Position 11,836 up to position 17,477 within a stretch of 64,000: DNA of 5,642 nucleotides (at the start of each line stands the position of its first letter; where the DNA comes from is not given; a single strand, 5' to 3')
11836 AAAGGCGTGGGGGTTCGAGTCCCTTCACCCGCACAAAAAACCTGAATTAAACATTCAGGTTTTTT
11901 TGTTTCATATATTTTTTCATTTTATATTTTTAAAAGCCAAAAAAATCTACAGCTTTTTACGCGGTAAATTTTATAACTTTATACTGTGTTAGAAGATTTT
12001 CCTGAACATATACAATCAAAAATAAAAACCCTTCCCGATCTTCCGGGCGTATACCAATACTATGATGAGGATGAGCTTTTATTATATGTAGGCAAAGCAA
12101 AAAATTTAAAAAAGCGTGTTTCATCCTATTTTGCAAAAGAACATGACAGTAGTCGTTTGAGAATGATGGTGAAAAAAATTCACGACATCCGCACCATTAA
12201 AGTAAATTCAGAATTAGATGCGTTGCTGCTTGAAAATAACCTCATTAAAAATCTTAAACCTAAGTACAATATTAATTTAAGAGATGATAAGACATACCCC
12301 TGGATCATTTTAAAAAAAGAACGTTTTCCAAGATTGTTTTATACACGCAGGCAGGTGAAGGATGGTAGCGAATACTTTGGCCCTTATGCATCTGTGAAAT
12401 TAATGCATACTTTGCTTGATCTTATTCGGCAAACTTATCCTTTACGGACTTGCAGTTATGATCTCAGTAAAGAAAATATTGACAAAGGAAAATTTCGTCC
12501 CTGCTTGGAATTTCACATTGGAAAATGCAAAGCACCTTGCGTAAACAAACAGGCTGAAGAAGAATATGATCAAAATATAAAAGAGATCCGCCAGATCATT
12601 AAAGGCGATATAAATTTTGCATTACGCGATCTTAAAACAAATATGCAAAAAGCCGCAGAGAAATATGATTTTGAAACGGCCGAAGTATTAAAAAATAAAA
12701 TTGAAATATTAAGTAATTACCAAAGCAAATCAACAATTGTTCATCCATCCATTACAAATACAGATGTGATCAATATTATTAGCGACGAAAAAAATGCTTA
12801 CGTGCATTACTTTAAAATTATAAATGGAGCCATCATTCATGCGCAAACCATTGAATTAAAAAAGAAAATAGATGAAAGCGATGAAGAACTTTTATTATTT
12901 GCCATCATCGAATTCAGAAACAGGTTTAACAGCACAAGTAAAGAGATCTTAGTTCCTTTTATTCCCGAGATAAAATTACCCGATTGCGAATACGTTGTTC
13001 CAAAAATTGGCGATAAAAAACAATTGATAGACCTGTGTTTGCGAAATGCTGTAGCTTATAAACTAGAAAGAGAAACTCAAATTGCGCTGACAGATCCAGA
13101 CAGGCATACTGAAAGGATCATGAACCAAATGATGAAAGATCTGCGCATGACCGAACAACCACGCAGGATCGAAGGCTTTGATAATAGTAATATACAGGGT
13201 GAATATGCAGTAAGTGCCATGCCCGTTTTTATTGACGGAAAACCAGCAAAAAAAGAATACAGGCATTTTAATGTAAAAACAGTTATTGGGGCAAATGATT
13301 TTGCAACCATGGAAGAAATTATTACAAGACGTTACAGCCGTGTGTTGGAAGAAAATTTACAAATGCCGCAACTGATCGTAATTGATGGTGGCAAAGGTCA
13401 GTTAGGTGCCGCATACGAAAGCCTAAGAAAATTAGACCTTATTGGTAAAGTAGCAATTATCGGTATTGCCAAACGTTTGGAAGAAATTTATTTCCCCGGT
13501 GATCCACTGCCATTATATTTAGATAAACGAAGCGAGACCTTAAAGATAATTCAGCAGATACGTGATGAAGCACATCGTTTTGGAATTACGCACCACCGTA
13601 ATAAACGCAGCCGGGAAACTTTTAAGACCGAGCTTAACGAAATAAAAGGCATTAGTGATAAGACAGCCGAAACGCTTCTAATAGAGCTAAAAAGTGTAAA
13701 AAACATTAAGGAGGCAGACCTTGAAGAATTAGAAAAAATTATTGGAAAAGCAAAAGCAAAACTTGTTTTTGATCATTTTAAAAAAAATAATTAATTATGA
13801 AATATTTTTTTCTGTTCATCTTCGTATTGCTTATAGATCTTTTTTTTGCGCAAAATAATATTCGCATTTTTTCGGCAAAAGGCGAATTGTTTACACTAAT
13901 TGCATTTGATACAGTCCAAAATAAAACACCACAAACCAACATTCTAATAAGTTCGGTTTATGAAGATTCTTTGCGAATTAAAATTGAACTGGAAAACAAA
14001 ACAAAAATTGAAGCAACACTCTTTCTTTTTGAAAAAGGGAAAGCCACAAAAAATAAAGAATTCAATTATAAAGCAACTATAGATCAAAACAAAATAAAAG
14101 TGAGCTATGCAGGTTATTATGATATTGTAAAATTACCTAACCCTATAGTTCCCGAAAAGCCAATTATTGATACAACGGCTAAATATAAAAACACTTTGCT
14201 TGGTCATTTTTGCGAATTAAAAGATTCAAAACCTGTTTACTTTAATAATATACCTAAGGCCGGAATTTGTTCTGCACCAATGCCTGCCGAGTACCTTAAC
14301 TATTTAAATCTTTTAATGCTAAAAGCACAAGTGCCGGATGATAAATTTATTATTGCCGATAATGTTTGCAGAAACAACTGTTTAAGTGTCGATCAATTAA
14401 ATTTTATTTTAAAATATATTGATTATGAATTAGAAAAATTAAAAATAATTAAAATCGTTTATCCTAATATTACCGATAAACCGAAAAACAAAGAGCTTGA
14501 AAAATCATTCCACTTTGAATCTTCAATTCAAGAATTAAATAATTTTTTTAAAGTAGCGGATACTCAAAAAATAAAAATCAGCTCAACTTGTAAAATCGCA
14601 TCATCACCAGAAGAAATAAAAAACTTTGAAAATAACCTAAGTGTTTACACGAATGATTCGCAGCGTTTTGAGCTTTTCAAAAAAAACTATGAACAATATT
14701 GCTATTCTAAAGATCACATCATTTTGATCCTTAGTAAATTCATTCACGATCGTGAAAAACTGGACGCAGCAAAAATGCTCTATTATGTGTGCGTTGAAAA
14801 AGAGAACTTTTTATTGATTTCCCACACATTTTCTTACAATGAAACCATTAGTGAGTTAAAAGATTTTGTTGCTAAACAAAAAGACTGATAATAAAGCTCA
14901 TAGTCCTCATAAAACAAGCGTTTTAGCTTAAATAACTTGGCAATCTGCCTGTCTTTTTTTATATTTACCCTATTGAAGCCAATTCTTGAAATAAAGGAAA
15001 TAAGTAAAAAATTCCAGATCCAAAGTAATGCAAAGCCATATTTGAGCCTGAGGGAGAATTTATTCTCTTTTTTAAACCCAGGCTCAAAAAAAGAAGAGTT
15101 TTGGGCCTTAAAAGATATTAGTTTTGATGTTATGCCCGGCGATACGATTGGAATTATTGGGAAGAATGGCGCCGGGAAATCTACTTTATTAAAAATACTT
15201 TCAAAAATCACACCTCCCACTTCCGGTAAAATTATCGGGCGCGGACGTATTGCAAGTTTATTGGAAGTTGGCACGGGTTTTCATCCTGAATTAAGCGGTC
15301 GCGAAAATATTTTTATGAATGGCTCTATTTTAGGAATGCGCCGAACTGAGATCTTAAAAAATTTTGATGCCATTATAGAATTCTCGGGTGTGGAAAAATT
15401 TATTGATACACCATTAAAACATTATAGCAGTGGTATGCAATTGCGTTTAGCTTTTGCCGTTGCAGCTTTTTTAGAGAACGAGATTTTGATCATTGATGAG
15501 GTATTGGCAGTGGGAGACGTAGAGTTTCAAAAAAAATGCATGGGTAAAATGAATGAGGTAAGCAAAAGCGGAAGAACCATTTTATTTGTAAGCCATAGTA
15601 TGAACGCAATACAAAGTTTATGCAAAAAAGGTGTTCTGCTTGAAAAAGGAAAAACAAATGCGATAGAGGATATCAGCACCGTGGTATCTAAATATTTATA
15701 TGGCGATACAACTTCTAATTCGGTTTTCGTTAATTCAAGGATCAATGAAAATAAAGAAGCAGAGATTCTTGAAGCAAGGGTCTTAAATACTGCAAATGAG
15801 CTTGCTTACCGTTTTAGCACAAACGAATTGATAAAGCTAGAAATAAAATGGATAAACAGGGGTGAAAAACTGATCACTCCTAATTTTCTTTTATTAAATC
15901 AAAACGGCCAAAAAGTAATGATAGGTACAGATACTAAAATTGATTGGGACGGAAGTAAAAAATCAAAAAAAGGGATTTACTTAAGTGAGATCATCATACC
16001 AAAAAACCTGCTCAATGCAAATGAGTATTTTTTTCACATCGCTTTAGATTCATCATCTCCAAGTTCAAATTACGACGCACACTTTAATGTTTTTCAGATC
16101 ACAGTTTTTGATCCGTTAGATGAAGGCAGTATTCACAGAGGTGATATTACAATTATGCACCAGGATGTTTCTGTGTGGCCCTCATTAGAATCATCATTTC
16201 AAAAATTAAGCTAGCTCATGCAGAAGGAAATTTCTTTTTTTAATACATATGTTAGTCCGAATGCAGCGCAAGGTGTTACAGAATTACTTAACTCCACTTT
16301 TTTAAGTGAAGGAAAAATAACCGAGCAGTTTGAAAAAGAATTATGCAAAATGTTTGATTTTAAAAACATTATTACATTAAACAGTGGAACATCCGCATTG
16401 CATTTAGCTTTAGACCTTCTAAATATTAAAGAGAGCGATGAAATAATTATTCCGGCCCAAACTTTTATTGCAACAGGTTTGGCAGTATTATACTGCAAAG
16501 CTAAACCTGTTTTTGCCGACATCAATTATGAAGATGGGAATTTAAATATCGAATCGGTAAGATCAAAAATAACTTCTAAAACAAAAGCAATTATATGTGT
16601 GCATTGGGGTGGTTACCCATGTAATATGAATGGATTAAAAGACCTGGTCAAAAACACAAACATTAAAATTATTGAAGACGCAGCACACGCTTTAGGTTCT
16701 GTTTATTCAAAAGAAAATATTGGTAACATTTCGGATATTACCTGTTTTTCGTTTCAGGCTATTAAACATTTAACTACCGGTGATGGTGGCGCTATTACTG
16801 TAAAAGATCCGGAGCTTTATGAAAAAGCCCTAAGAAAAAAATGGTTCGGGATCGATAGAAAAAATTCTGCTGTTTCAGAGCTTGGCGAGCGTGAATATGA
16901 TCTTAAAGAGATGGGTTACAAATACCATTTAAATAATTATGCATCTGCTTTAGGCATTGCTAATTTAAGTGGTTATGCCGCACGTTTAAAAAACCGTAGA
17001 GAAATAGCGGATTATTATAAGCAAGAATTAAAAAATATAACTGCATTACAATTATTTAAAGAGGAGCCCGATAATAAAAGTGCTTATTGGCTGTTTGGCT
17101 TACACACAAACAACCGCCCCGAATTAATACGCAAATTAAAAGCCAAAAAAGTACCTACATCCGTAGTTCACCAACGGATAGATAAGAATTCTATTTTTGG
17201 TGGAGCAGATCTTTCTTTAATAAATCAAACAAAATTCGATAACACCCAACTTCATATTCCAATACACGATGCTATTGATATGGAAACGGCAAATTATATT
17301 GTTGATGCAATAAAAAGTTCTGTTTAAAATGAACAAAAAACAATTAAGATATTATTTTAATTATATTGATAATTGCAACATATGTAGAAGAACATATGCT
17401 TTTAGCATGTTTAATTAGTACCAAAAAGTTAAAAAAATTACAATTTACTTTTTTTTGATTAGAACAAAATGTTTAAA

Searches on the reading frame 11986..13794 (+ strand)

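Call 98: search_protein_families(library=pfam, proteins=[window:11986-13794:+], max_evalue=0.00001)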
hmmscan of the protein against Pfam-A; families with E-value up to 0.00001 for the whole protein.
window:11986-13794:+ (602 aa): 4 families
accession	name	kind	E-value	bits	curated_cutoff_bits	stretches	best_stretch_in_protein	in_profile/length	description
PF08459.17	UvrC_RNaseH_dom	-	5.6e-51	173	22.3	1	385-534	3-159/159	UvrC RNAse H endonuclease domain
PF22920.2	UvrC_RNaseH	-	2.3e-15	57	24.3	1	258-357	1-111/116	UvrC Ribonuclease H-like domain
PF01541.30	GIY-YIG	-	9.2e-09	35.9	22.6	1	21-95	3-78/78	GIY-YIG catalytic domain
PF14520.12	HHH_5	-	8.7e-06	26.6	27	0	549-598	3-55/57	Helix-hairpin-helix domain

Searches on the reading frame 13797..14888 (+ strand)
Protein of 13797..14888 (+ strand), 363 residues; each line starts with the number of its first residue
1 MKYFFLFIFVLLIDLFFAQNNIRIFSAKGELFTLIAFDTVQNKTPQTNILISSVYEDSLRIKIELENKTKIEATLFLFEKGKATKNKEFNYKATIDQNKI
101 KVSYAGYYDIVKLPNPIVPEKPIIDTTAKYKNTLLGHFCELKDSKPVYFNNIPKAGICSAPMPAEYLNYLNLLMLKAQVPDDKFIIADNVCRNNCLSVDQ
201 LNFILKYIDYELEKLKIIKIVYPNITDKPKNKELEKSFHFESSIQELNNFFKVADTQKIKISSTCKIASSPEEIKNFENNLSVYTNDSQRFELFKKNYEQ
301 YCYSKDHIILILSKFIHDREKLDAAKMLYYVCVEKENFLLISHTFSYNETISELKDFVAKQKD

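Call 98: search_protein_families(library=pfam, proteins=[window:13797-14888:+], max_evalue=0.00001)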
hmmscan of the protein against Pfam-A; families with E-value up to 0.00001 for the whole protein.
window:13797-14888:+ (363 aa): 1 family
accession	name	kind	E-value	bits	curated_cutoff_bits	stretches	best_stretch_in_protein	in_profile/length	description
PF14771.11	DUF4476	-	3.5e-23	82.1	22.5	2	176-250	16-90/91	Domain of unknown function (DUF4476)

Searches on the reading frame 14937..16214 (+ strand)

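Call 98: search_protein_families(library=pfam, proteins=[window:14937-16214:+], max_evalue=0.00001)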
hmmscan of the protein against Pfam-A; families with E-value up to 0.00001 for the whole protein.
window:14937-16214:+ (425 aa): 2 families
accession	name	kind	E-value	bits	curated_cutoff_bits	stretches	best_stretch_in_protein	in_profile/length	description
PF00005.33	ABC_tran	-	6.7e-22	79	25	1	58-189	1-135/137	ABC transporter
PF14524.12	Wzt_C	-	6.2e-08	33.2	30.4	1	268-391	3-130/143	Wzt C-terminal domain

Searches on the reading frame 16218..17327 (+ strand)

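Call 98: search_protein_families(library=pfam, proteins=[window:16218-17327:+], max_evalue=0.00001)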
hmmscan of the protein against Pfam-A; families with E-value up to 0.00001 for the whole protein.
window:16218-17327:+ (369 aa): 1 family
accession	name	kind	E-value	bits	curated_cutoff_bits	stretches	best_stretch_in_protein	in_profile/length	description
PF01041.23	DegT_DnrJ_EryC1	-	2.7e-91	306.9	19.8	1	16-365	7-359/360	DegT/DnrJ/EryC1/StrS aminotransferase family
